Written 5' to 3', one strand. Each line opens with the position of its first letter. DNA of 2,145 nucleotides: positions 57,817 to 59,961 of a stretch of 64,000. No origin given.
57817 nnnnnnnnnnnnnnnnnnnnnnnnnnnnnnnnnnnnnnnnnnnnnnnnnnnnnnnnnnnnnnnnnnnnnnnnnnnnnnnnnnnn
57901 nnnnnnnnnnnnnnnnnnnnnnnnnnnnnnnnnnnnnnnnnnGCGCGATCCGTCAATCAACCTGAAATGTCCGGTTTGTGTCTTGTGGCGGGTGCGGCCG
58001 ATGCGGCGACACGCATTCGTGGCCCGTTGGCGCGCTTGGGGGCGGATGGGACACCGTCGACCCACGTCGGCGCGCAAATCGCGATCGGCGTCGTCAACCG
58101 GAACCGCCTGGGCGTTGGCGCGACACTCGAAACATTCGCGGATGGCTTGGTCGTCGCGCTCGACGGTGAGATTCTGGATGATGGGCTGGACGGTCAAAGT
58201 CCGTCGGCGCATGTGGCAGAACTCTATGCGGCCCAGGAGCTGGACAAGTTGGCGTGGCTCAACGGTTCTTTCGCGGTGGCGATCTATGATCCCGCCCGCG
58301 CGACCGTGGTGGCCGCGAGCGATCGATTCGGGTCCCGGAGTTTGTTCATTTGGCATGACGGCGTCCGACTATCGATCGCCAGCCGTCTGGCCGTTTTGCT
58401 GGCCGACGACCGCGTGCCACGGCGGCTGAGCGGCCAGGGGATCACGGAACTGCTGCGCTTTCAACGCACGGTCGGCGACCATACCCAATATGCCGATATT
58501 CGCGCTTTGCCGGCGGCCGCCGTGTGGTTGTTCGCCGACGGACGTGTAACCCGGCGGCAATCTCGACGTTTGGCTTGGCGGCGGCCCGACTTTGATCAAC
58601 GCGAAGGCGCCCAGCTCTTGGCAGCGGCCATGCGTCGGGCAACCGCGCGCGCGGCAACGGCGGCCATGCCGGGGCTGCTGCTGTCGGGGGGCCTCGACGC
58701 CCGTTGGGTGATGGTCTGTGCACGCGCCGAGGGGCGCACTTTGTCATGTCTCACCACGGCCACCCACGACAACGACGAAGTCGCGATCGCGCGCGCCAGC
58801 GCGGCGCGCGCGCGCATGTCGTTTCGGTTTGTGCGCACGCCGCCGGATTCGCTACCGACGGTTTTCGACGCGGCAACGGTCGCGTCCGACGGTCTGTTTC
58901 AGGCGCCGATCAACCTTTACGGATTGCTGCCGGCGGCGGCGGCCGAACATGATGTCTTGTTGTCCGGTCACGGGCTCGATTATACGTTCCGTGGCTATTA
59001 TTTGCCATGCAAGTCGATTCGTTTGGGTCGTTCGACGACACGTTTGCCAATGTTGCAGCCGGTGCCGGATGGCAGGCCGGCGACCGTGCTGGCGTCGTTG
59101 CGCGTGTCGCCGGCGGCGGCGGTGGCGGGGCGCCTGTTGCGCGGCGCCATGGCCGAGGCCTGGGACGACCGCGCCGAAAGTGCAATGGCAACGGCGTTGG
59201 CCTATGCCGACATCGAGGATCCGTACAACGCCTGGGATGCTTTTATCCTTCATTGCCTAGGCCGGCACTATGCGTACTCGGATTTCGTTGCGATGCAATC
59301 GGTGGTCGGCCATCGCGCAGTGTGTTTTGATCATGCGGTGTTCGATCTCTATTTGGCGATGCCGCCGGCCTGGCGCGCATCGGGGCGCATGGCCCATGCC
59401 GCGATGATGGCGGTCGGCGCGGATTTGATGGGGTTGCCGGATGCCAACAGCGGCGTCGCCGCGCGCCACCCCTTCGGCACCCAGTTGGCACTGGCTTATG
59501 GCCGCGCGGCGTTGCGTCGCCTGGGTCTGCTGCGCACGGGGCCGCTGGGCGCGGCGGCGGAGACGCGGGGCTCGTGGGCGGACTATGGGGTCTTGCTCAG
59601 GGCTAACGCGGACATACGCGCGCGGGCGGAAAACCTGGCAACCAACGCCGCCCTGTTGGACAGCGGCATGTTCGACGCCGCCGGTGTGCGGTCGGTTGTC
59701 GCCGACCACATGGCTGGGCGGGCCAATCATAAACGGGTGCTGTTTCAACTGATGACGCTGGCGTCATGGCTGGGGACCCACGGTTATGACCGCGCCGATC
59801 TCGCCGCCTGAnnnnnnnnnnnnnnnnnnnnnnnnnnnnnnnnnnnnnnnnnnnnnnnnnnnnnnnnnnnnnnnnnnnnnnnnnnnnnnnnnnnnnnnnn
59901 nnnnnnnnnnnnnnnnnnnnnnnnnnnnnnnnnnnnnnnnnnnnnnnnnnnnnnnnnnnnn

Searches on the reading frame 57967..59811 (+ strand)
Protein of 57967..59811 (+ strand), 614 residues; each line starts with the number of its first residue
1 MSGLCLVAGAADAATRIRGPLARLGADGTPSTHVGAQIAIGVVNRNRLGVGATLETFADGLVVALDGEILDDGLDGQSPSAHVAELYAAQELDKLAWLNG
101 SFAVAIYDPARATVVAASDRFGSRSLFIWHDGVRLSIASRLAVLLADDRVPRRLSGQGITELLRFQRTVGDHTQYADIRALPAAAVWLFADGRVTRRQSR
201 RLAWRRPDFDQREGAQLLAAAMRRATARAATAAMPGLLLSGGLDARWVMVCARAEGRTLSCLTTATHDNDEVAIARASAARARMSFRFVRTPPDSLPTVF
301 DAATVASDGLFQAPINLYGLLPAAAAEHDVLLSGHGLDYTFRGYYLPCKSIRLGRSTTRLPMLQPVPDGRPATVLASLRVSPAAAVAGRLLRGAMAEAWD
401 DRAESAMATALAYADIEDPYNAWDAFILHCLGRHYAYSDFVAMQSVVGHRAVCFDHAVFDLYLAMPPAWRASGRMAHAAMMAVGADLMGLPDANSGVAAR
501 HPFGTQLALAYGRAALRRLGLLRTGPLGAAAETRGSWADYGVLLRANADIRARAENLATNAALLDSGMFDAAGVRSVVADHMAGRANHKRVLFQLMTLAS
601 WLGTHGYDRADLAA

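Call 21: search_protein_families(library=pfam, proteins=[window:57967-59811:+])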
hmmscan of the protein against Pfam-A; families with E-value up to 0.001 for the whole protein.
window:57967-59811:+ (614 aa): 3 families
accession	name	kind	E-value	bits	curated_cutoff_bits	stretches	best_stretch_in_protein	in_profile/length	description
PF00733.27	Asn_synthase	-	2.5e-16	60.7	21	1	219-475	3-263/354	Asparagine synthase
PF13537.11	GATase_7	-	1.2e-09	38.7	25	1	77-146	52-123/123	Glutamine amidotransferase domain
PF13522.11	GATase_6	-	0.00057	20.3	27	0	78-139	68-129/130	Glutamine amidotransferase domain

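Call 60: search_protein_families(library=ncbifam, proteins=[window:57967-59811:+], max_evalue=1e-8)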
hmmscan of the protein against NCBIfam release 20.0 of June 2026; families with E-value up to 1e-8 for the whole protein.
window:57967-59811:+ (614 aa): 4 families
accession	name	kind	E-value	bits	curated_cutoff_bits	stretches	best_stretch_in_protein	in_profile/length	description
TIGR01536.1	asn_synth_AEB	equivalog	4e-23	82.2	267.1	1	86-472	108-489/517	asparagine synthase (glutamine-hydrolyzing)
TIGR03108.1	eps_aminotran_1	hypoth_equivalog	4.8e-21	75.1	816.9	1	95-345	116-375/628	XrtA/PEP-CTERM system amidotransferase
TIGR03104.1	trio_amidotrans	equivalog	4.5e-16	58.2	570.1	1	87-345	108-381/589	N-acetylglutaminylglutamine amidotransferase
NF033535.1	lass_lactam_cya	exception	4.4e-11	42.1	525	1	98-254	119-278/668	lasso peptide isopeptide bond-forming cyclase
